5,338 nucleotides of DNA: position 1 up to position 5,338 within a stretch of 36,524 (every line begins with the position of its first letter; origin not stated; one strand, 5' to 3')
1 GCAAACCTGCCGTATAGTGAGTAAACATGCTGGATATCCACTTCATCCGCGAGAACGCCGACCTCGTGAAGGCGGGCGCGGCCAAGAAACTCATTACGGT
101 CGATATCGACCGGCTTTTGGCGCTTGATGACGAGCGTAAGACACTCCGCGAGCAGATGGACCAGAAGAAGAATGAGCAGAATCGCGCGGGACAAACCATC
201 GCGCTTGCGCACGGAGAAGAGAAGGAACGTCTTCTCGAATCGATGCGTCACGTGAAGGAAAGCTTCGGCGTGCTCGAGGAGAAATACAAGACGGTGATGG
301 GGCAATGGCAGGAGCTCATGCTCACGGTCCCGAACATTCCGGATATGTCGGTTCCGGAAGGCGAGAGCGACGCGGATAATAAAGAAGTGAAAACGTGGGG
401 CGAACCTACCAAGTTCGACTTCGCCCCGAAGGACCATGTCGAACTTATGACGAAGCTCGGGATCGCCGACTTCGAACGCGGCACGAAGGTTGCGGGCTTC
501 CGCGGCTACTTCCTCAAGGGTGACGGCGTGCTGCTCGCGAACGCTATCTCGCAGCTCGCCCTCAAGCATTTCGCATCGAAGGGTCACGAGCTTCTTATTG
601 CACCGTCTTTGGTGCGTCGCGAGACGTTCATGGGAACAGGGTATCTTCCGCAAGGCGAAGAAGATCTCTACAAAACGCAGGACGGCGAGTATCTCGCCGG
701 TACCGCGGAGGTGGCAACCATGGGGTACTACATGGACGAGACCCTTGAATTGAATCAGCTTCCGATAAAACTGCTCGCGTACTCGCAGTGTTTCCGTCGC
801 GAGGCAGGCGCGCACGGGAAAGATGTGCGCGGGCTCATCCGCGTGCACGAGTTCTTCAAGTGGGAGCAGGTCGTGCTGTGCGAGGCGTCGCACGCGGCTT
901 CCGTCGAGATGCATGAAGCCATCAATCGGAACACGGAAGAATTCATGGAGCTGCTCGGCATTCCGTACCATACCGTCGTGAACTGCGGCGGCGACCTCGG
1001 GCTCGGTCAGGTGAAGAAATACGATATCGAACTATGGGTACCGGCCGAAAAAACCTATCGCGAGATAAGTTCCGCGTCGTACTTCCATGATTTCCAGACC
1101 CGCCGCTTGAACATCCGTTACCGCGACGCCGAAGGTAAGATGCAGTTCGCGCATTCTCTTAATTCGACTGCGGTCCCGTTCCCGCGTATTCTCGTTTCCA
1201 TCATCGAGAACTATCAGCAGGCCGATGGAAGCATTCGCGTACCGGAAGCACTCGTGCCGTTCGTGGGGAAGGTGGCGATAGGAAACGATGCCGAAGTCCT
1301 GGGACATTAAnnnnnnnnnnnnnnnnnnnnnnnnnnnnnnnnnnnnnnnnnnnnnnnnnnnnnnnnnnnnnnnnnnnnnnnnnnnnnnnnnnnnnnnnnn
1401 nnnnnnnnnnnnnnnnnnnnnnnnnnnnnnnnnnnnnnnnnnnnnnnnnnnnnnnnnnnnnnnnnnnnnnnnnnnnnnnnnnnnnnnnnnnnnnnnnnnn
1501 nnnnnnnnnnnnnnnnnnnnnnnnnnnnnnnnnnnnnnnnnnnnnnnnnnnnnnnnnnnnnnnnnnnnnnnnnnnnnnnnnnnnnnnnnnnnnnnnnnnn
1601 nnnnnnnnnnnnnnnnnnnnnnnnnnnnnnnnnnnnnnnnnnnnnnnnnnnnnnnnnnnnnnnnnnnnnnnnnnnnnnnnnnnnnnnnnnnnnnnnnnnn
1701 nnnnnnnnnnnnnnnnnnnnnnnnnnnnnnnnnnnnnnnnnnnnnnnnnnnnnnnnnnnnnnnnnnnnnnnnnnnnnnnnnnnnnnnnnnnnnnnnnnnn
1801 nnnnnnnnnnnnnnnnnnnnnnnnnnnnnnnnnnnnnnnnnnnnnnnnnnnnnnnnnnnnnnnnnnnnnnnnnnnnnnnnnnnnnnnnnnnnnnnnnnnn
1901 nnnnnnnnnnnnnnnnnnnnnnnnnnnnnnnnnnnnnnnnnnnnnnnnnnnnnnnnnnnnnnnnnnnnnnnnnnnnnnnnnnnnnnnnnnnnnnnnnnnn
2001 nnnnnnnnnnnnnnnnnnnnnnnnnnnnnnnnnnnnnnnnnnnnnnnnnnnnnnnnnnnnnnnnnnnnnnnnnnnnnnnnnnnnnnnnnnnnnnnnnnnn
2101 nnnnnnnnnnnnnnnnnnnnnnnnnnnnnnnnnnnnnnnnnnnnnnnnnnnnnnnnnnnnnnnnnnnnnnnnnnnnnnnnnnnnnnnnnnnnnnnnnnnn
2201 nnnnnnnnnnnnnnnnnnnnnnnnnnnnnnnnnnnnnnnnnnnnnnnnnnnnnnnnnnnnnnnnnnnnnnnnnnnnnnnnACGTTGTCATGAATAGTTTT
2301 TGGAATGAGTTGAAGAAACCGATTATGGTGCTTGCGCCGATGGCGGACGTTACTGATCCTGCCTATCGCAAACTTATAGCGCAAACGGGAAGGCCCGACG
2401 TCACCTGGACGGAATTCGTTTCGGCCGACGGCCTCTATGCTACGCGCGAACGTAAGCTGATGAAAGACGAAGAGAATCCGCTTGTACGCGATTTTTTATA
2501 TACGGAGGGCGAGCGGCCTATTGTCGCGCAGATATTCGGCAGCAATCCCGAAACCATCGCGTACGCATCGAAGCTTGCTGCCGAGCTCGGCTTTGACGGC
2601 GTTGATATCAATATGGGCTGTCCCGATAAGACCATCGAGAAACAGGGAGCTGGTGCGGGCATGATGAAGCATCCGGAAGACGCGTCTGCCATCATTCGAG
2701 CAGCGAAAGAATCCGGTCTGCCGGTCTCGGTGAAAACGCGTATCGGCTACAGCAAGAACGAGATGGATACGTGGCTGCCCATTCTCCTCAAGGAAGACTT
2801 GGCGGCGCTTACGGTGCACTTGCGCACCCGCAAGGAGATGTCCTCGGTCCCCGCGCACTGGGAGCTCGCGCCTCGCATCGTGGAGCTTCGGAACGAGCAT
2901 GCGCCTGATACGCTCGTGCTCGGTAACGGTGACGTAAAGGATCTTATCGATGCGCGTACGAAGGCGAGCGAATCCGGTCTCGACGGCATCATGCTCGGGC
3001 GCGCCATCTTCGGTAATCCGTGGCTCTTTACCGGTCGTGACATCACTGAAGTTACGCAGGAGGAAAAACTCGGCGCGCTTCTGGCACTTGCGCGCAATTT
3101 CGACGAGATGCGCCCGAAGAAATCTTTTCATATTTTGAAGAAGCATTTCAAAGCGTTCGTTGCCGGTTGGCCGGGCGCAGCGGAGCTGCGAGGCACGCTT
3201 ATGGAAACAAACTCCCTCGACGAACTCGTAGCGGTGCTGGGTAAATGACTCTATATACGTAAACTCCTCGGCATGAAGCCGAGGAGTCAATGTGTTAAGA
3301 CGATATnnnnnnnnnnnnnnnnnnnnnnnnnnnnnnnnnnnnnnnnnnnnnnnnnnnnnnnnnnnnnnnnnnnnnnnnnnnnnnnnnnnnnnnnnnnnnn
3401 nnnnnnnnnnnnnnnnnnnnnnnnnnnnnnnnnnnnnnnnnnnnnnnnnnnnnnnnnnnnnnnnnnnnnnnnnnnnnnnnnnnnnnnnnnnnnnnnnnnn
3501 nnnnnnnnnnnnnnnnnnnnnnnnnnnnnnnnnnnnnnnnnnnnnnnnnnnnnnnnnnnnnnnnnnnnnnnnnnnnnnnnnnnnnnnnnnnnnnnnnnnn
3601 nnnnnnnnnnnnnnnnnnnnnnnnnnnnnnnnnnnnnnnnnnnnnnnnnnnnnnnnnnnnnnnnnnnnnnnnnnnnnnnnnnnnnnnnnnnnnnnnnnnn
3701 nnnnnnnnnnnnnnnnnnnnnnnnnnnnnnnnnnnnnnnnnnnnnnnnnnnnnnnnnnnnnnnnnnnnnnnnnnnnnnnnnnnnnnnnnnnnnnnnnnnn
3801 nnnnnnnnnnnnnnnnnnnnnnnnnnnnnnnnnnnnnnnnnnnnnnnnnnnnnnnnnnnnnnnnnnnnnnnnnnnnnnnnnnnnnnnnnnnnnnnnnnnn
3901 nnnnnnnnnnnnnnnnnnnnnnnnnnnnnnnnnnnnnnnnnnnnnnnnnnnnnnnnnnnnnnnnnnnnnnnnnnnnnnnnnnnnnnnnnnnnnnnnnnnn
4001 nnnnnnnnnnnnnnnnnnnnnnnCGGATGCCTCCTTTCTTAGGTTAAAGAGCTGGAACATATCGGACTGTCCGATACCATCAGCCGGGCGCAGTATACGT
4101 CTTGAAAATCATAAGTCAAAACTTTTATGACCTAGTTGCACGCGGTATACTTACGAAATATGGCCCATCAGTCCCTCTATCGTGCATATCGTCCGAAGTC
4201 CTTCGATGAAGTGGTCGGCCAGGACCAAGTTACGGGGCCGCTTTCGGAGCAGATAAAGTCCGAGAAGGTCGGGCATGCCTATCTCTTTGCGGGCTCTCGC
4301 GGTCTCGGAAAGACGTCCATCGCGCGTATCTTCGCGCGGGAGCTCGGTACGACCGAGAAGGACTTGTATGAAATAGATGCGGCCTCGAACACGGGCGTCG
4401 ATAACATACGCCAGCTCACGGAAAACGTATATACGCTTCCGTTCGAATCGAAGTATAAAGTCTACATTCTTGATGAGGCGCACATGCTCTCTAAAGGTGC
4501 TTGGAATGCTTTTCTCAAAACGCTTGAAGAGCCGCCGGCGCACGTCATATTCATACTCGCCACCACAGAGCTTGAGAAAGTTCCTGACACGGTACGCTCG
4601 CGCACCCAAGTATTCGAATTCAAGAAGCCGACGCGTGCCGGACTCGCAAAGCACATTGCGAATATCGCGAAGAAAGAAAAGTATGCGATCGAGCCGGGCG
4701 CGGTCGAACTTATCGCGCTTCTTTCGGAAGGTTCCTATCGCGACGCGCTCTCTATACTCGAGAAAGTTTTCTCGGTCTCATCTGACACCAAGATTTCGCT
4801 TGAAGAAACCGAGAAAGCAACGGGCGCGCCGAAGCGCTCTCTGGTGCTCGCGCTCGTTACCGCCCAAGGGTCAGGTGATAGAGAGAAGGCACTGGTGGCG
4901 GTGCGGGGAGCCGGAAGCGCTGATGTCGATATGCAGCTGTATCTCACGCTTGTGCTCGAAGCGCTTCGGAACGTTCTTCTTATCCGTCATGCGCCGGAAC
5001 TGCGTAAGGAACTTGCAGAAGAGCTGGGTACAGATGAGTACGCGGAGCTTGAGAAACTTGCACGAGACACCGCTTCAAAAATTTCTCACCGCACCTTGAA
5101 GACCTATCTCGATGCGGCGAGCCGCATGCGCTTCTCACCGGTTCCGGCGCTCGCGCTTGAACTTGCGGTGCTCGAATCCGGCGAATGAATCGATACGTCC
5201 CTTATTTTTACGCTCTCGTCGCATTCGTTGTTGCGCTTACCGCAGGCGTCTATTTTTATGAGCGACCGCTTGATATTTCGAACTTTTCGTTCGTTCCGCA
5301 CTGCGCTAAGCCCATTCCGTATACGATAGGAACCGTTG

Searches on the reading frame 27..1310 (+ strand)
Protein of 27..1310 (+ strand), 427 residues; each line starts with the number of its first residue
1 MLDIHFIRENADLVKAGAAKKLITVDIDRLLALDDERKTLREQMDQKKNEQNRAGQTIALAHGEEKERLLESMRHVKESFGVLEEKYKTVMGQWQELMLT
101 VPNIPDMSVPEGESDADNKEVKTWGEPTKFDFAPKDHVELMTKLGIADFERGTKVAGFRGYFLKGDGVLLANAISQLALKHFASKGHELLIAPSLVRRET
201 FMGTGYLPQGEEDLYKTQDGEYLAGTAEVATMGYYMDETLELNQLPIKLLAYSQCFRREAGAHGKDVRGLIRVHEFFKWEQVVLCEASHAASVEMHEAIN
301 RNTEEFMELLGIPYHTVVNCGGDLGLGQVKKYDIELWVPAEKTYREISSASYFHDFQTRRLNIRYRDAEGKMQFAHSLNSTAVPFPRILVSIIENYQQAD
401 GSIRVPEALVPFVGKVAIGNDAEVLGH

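Call 10: search_protein_families(library=pfam, proteins=[window:27-1310:+], max_evalue=0.01)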
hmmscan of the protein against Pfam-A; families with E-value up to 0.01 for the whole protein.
window:27-1310:+ (427 aa): 2 families
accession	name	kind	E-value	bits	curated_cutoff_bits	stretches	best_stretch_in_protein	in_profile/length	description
PF00587.30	tRNA-synt_2b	-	1.3e-28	100.7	29.3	1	221-396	11-179/179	tRNA synthetase class II core domain (G, H, P, S and T)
PF02403.27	Seryl_tRNA_N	-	1.1e-20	74.2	28.2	1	1-105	1-108/108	Seryl-tRNA synthetase N-terminal domain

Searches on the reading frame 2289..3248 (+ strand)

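Call 10: search_protein_families(library=pfam, proteins=[window:2289-3248:+], max_evalue=0.01)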
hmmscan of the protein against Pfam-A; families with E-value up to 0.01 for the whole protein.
window:2289-3248:+ (319 aa): 2 families
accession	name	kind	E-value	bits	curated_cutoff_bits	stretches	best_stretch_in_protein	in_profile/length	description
PF01207.24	Dus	-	9.9e-54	183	20.4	1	15-313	2-298/311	Dihydrouridine synthase (Dus)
PF01791.15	DeoC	-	0.0076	16.3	23.8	0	86-159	144-204/229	DeoC/LacD family aldolase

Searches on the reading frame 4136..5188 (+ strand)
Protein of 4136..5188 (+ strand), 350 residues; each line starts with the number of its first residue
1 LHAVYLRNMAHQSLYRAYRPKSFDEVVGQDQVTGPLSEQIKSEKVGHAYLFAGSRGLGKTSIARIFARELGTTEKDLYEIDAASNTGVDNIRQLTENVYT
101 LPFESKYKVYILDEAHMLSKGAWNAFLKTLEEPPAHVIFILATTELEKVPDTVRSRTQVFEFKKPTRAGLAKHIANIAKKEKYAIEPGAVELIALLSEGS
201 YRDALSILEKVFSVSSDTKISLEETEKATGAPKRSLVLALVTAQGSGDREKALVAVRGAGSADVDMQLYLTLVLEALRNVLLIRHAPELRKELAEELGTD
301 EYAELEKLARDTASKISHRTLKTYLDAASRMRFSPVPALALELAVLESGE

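Call 10: search_protein_families(library=pfam, proteins=[window:4136-5188:+], max_evalue=0.01)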
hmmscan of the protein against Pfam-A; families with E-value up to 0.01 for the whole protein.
window:4136-5188:+ (350 aa): 12 families
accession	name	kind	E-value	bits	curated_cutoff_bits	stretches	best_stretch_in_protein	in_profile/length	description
PF13177.12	DNA_pol3_delta2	-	6.6e-33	114.4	27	2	84-165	79-160/161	DNA polymerase III, delta subunit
PF00004.35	AAA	-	4.2e-12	47.1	21.2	1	50-160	2-126/131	ATPase family associated with various cellular activities (AAA)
PF22608.2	DNAX_ATPase_lid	-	9.3e-09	35.4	27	1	171-209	3-41/49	DNA polymerase III clamp loader subunit, ATPase lid domain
PF05496.18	RuvB_N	-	6.9e-08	32.8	27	1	19-132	2-110/159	Holliday junction DNA helicase RuvB P-loop domain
PF12169.13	DNA_pol3_gamma3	-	8.5e-08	32.5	24.4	1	221-346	2-125/143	DNA polymerase III subunits gamma and tau domain III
PF13401.12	AAA_22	-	1.2e-05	26.1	27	0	107-148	85-128/130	AAA domain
PF13173.12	AAA_14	-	5.3e-05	23.7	27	1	48-140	4-94/129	AAA domain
PF06068.19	TIP49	-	0.00027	20.7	23.8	0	26-72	26-76/347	TIP49 P-loop domain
PF13604.12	AAA_30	-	0.0011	19.2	27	1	82-140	64-122/191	AAA domain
PF06144.19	DNA_pol3_delta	-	0.0017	18.8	21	1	57-148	10-106/124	DNA polymerase III, delta subunit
PF16193.11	AAA_assoc_2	-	0.003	18.2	34.3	1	180-229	2-55/81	AAA C-terminal domain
PF04851.21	ResIII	-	0.0081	16.5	22.5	0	90-131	106-151/164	Type III restriction enzyme, res subunit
